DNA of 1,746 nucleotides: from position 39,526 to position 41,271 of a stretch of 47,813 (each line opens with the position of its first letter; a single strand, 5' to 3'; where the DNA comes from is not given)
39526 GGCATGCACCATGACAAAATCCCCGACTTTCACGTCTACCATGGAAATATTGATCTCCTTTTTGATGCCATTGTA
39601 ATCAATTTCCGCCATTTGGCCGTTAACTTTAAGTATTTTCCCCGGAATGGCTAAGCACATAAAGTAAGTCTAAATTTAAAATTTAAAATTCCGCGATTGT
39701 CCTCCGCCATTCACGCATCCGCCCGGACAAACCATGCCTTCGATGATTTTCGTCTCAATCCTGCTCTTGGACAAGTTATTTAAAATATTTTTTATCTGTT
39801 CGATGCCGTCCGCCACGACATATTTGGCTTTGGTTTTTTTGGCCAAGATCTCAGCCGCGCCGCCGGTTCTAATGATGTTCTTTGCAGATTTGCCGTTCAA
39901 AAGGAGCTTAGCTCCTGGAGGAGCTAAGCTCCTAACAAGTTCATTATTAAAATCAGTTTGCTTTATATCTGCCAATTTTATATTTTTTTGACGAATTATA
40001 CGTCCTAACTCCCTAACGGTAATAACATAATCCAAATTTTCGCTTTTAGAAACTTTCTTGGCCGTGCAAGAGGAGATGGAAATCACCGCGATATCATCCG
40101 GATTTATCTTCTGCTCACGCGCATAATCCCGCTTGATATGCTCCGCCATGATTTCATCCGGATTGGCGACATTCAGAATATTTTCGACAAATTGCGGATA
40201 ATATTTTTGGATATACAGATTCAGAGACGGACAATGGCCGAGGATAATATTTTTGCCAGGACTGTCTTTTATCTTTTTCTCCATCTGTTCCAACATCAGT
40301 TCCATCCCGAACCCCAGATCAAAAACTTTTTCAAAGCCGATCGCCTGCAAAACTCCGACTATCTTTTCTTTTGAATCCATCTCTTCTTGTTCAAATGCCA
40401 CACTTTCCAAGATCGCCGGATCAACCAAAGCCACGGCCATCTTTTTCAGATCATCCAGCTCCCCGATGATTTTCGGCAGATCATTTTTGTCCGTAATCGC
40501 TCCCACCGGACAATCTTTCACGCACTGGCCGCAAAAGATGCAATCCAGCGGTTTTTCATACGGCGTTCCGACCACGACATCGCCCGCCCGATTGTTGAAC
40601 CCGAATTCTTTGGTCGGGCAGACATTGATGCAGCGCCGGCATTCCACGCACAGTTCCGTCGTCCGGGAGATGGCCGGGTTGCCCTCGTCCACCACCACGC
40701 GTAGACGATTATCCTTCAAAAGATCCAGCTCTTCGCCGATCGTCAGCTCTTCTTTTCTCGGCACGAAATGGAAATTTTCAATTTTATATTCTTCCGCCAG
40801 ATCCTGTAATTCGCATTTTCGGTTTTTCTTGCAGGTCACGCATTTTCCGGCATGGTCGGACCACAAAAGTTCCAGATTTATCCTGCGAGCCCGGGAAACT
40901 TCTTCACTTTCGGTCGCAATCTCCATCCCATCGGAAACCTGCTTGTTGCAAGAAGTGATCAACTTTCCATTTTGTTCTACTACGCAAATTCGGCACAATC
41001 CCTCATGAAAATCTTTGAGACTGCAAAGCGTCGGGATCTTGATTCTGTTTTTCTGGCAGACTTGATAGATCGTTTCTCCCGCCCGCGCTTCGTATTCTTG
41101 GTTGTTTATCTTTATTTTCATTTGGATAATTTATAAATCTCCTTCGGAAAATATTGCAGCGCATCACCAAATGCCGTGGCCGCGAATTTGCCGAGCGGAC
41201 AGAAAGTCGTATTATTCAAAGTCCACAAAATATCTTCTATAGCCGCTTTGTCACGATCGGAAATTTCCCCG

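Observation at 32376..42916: Chimeric hydrogenase locus: a group-3 [NiFe] catalytic pair wired to a HydABC-type (NuoE/NuoF/HydA-like) module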

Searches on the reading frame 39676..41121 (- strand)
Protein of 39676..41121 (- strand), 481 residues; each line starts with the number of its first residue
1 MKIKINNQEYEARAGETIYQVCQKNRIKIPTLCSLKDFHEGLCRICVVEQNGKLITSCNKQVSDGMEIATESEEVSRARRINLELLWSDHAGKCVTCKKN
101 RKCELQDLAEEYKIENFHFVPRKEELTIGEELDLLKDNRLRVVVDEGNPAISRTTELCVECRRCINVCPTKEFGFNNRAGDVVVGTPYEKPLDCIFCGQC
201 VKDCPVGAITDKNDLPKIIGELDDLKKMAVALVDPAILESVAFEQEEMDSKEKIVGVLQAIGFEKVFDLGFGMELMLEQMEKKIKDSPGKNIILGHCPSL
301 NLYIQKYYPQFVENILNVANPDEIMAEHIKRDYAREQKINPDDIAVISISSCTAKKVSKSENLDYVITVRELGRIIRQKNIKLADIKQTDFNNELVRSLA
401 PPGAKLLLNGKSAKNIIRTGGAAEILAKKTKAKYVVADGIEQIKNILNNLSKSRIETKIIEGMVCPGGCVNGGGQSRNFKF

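Call 3: search_protein_families(library=pfam, proteins=[window:39676-41121:-])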
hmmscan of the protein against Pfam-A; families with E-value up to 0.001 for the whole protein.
window:39676-41121:- (481 aa): 13 families
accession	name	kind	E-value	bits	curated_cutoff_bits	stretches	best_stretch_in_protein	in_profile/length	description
PF02906.19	Fe_hyd_lg_C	-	1.4e-46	159.6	22.1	1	229-473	3-245/245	Iron only hydrogenase large subunit, C-terminal domain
PF13510.11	Fer2_4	-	3.2e-13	50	22.8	1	2-72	5-81/82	2Fe-2S iron-sulfur cluster binding domain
PF10588.14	NADH-G_4Fe-4S_3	-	3.4e-13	49.3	27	1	79-116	1-38/40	NADH-ubiquinone oxidoreductase-G iron-sulfur binding region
PF12838.12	Fer4_7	-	7.2e-09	36.4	27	1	158-208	2-52/52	4Fe-4S dicluster domain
PF13187.11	Fer4_9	-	6.6e-08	32.9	27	1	158-209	2-52/52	4Fe-4S dicluster domain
PF13237.11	Fer4_10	-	8.1e-08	32.5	25.5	1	151-205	2-53/53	4Fe-4S dicluster domain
PF00037.32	Fer4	-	9.7e-08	32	21.1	1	192-210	6-24/24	4Fe-4S binding domain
PF13183.11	Fer4_8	-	2.6e-06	28.3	27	0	93-171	4-67/68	4Fe-4S dicluster domain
PF22117.2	Fer4_Nqo3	-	2.1e-05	25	27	1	149-210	2-67/67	NADH-quinone oxidoreductase subunit 3, ferredoxin-like domain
PF13484.11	Fer4_16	-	2.9e-05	25.2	30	0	194-212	2-20/66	4Fe-4S double cluster binding domain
PF25160.1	LdpA_Fe-S-bd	-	0.00019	21.6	27.6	0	154-171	24-41/49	LdpA Fe-S cluster-binding domain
PF14697.11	Fer4_21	-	0.00044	20.8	35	0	145-171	28-54/59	4Fe-4S dicluster domain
PF12837.12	Fer4_6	-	0.00063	20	25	0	155-170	6-21/24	4Fe-4S binding domain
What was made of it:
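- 39676..41121 (-): HydA-derived Fe-S connector (481 aa). The N-terminal part carries a [2Fe-2S], a His-ligated [4Fe-4S] and two further [4Fe-4S] motifs. The C-terminal part is a degenerate H-cluster domain. Pfam (call 3).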

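Call 7: search_solved_structures(query=window:39676-41121:-, max_evalue=0.001, show_alignments=2)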
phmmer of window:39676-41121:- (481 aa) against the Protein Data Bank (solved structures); distinct sequences matched with E-value up to 0.001: 101 (the best 60 are shown).
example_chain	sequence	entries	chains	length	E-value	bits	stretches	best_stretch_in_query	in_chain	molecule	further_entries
8a6t_A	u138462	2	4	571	2.3e-65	224.5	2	4-401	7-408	Electron bifurcating hydrogenase subunit HydA1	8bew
7q4v_A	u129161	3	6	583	2.1e-62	214.7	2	3-445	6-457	Iron hydrogenase HydA1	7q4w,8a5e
7p5h_A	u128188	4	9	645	6.2e-57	196.7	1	3-392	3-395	Fe-hydrogenase, subunit alpha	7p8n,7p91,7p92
7qhf_A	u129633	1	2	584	1.6e-43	152.5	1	3-476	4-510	Iron hydrogenase 1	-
6glz_A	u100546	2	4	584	2.1e-43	152.2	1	3-476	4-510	Iron hydrogenase 1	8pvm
6gly_A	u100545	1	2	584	2.3e-43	152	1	3-476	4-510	Iron hydrogenase 1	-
6gm8_A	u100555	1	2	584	3.3e-43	151.5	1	3-476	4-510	Iron hydrogenase 1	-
6gm4_A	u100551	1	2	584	3.9e-43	151.3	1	3-476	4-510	Iron hydrogenase 1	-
6gm0_A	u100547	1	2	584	4e-43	151.2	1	3-476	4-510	Iron hydrogenase 1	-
4xdd_A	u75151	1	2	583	4.8e-43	150.9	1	3-476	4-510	Iron hydrogenase 1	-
9rj9_A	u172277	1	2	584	5.2e-43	150.8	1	3-476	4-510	Iron hydrogenase 1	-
4xdc_A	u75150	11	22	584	5.3e-43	150.8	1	3-476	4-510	Iron hydrogenase 1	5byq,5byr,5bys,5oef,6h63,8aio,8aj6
1c4a_A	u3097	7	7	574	5.7e-43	150.7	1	3-476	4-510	PROTEIN (FE-ONLY HYDROGENASE) | PROTEIN (PERIPLASMIC HYDROGENASE 1) | Iron hydrogenase 1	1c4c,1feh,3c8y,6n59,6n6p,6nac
6yf4_A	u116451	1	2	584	5.7e-43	150.7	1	3-476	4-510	Iron hydrogenase 1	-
6gm2_A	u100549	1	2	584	6.4e-43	150.5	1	3-476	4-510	Iron hydrogenase 1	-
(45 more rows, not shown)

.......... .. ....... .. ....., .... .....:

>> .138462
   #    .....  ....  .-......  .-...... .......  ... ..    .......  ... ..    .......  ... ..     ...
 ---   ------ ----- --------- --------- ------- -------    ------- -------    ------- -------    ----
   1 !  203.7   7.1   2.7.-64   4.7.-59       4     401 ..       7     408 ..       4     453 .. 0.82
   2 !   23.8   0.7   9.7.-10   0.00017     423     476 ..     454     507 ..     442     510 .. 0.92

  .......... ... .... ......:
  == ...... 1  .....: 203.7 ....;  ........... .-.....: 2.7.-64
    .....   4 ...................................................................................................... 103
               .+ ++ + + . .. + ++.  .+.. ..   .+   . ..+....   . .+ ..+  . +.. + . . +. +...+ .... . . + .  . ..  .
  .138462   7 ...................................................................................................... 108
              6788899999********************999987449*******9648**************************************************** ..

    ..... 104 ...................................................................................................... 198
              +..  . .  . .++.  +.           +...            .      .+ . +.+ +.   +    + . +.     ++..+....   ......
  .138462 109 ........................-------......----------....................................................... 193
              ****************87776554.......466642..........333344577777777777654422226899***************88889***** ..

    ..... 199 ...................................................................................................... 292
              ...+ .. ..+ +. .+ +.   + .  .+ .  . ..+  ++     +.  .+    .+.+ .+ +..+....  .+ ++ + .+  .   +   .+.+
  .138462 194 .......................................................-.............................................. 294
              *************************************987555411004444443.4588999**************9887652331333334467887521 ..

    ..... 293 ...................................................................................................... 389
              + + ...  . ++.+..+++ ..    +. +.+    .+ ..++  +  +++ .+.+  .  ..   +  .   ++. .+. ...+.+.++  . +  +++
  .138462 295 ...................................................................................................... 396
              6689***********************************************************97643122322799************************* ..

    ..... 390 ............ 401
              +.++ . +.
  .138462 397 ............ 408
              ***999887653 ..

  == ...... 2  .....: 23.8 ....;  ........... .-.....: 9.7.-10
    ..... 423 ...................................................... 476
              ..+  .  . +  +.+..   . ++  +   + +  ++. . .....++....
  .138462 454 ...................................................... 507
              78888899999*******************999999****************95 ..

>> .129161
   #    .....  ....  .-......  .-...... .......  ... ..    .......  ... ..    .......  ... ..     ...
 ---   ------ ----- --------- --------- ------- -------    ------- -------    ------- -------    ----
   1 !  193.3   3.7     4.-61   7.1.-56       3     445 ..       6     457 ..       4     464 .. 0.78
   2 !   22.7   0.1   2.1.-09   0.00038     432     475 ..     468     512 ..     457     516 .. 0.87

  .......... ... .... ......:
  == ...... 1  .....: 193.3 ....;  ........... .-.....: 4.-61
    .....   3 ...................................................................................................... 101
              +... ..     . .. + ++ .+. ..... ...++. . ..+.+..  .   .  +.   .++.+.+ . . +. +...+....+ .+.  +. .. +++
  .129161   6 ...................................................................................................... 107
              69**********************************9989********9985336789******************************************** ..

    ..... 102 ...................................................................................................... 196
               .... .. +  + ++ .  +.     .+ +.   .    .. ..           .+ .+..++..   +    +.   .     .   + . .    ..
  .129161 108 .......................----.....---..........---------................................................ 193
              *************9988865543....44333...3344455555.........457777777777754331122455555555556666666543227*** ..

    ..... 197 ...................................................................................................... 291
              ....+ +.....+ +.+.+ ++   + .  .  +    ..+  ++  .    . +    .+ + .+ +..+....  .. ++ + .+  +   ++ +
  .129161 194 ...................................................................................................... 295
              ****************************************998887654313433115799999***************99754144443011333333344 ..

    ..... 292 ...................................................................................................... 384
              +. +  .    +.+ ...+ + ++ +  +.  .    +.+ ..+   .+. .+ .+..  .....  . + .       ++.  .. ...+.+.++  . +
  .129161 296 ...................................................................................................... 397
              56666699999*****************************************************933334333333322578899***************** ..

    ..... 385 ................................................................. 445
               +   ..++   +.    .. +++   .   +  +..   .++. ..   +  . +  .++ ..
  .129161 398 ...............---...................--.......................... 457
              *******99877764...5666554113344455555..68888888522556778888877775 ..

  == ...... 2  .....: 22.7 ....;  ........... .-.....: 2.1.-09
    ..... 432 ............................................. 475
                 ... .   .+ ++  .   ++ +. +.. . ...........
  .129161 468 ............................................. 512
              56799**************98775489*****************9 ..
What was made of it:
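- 39676..41121 (-): Best PDB matches are the HydA subunits of bifurcating [FeFe] hydrogenases (call 7).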

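Call 20: find_related_loci(query=window:39676-41121:-, collection=metagenome_contigs, flank=10000)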
Query window:39676-41121:- (481 aa) in metagenome_contigs; peptide patterns used: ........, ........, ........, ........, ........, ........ (x = any residue, [..] = any of these).
330 stretches matched a pattern; 108 encode a relative of the query (tblastn E <= 1e-3); the best 80 are kept; 80 distinct loci.
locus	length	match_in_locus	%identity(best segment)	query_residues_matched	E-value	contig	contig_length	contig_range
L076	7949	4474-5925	73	1-481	0e+0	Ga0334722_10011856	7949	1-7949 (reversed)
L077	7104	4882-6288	71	1-479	0e+0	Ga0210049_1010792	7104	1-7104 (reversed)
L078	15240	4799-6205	71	1-479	0e+0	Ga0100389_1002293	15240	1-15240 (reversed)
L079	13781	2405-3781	73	10-479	0e+0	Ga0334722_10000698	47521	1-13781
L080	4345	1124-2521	70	1-477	0e+0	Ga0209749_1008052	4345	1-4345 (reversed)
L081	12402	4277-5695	67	1-477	0e+0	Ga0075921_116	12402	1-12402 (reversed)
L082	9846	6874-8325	66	1-477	0e+0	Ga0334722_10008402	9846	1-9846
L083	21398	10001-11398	68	1-477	0e+0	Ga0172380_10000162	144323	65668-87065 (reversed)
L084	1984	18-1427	58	1-477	0e+0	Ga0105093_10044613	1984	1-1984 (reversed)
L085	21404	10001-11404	62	1-479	0e+0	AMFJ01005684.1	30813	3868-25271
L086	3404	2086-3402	58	1-446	1e-175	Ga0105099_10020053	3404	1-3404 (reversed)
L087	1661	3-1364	53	11-474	3e-179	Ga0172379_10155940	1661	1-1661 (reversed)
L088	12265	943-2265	56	1-464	2e-157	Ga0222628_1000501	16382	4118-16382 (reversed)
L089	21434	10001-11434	52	1-480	2e-157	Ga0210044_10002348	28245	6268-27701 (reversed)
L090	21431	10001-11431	50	1-476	9e-155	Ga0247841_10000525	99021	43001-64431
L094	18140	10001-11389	51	9-478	6e-140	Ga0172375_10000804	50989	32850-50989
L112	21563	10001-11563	40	1-475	2e-116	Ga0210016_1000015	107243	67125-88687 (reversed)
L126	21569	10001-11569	38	1-477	3e-112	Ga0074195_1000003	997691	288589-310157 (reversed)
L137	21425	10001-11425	38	1-464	4e-106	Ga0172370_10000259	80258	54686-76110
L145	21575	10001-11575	36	1-466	4e-92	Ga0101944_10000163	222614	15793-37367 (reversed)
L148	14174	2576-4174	34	1-475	3e-90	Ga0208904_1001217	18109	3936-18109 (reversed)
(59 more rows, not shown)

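Call 44: find_homologous_proteins(query=window:39676-41121:-, max_evalue=1e-10)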
Query window:39676-41121:- (481 aa): 2453 proteins with E <= 1e-10 among 8000 candidates; the best 120 are listed.
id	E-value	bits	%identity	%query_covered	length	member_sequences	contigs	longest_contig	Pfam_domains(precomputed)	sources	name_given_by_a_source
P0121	0.0e+0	1076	100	100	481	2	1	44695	PF13510.12,PF10588.15,PF02906.20,PF00037.33,PF13484.12,PF12838.13,PF22117.3,PF13237.12,PF13183.12,PF13187.12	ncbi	-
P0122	2.0e-250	850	78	100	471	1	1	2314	PF13510.12,PF10588.15,PF02906.20,PF00037.33,PF13484.12,PF12838.13,PF13237.12,PF13183.12,PF13187.12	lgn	-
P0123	1.3e-235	801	74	100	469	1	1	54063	PF13510.12,PF10588.15,PF02906.20,PF00037.33,PF13484.12,PF12838.13,PF13237.12,PF13187.12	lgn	-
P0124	1.4e-230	784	73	100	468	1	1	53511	PF13510.12,PF10588.15,PF02906.20,PF00037.33,PF13484.12,PF12838.13,PF13237.12,PF13187.12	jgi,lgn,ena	-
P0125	2.1e-228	777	72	100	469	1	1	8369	PF13510.12,PF10588.15,PF02906.20,PF00037.33,PF13484.12,PF12838.13,PF13237.12,PF13183.12,PF13187.12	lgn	-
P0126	3.7e-228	776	73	100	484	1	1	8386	PF13510.12,PF10588.15,PF02906.20,PF00037.33,PF13484.12,PF12838.13,PF13237.12,PF13187.12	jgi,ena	-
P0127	1.4e-226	771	71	100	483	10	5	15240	PF13510.12,PF10588.15,PF02906.20,PF00037.33,PF13484.12,PF12838.13,PF13237.12,PF13187.12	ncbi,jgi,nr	ncbi:MAG: hypothetical protein COX30_02860 [Candidatus Moranbacteria bacterium CG23_combo_of_CG06-09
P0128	2.5e-224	764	72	100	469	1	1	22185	PF13510.12,PF10588.15,PF02906.20,PF00037.33,PF13484.12,PF12838.13,PF13237.12,PF13187.12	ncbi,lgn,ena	-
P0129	9.6e-222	755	70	100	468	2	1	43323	PF13510.12,PF10588.15,PF02906.20,PF00037.33,PF13484.12,PF12838.13,PF13237.12,PF13187.12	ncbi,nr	ncbi:MAG: [Fe-Fe] hydrogenase large subunit C-terminal domain-containing protein [Candidatus Moranba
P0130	8.6e-221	752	69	100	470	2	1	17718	PF13510.12,PF10588.15,PF02906.20,PF00037.33,PF13484.12,PF12838.13,PF13237.12,PF13187.12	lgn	-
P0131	4.4e-220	750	69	100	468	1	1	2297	PF13510.12,PF10588.15,PF02906.20,PF00037.33,PF13484.12,PF12838.13,PF13237.12,PF13187.12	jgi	jgi:NADH dehydrogenase/NADH:ubiquinone oxidoreductase subunit G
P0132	5.4e-220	749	70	99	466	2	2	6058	PF13510.12,PF10588.15,PF02906.20,PF00037.33,PF13484.12,PF12838.13,PF13237.12,PF13187.12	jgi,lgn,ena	-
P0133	7.3e-217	739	69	99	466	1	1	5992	PF13510.12,PF10588.15,PF02906.20,PF00037.33,PF13484.12,PF12838.13,PF13237.12,PF13187.12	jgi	jgi:iron only hydrogenase large subunit-like protein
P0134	6.1e-216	736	68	100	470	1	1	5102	PF13510.12,PF10588.15,PF02906.20,PF00037.33,PF13484.12,PF12838.13,PF13237.12,PF13187.12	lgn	-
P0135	4.3e-214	730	68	99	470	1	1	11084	PF13510.12,PF10588.15,PF02906.20,PF00037.33,PF13484.12,PF12838.13,PF13237.12,PF13187.12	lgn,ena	-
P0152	1.0e-166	574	53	100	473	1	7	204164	PF13510.12,PF10588.15,PF02906.20,PF00037.33,PF13484.12,PF12838.13,PF13237.12,PF13187.12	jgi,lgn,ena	jgi:NADH dehydrogenase/NADH:ubiquinone oxidoreductase subunit G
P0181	1.2e-147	511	50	100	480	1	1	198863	PF13510.12,PF10588.15,PF02906.20,PF00111.33,PF00037.33,PF13484.12,PF12838.13,PF13237.12,PF13187.12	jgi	jgi:NADP-reducing hydrogenase subunit HndD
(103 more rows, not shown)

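Call 46: list_cluster_members(proteins=[L112:10001-11761:+, L126:10001-11758:+, L145:9968-11809:+, L148:2576-4369:+, L137:9995-11638:+, L094:9977-11395:+])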
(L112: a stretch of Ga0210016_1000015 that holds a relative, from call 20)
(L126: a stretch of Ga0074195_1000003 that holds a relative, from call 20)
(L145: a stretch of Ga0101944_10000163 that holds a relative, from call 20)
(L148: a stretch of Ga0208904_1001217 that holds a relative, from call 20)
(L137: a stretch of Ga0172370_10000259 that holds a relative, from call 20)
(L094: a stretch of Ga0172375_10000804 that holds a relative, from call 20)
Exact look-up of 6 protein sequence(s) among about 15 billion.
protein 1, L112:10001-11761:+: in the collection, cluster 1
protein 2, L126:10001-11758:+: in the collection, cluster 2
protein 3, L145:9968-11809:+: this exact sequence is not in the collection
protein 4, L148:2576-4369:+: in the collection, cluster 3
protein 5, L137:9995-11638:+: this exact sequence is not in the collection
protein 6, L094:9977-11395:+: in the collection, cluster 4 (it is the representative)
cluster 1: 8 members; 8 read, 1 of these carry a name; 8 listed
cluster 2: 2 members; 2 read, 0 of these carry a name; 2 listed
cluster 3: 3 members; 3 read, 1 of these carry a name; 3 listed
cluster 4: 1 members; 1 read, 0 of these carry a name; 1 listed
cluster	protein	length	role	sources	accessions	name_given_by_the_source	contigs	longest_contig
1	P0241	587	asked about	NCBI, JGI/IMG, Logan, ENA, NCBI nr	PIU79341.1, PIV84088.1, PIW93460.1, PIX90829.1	MAG: ferredoxin [Candidatus Moranbacteria bacterium CG_4_10_14_3_um_filter_44_15] | MAG: ferredoxin [Candidatus Moranbacteria bacterium CG06_land_8_20_14_3_00_43_56]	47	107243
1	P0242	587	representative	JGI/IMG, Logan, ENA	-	-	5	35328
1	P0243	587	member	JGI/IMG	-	-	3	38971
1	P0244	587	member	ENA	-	-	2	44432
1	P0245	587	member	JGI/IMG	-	-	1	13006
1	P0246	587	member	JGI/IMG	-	-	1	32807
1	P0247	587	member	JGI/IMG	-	-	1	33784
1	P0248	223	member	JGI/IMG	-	-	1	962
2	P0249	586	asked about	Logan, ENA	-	-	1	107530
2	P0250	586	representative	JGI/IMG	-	-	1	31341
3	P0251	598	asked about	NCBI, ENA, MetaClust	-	\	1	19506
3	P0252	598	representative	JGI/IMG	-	-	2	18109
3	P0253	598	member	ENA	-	-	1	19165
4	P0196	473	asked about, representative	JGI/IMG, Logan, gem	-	-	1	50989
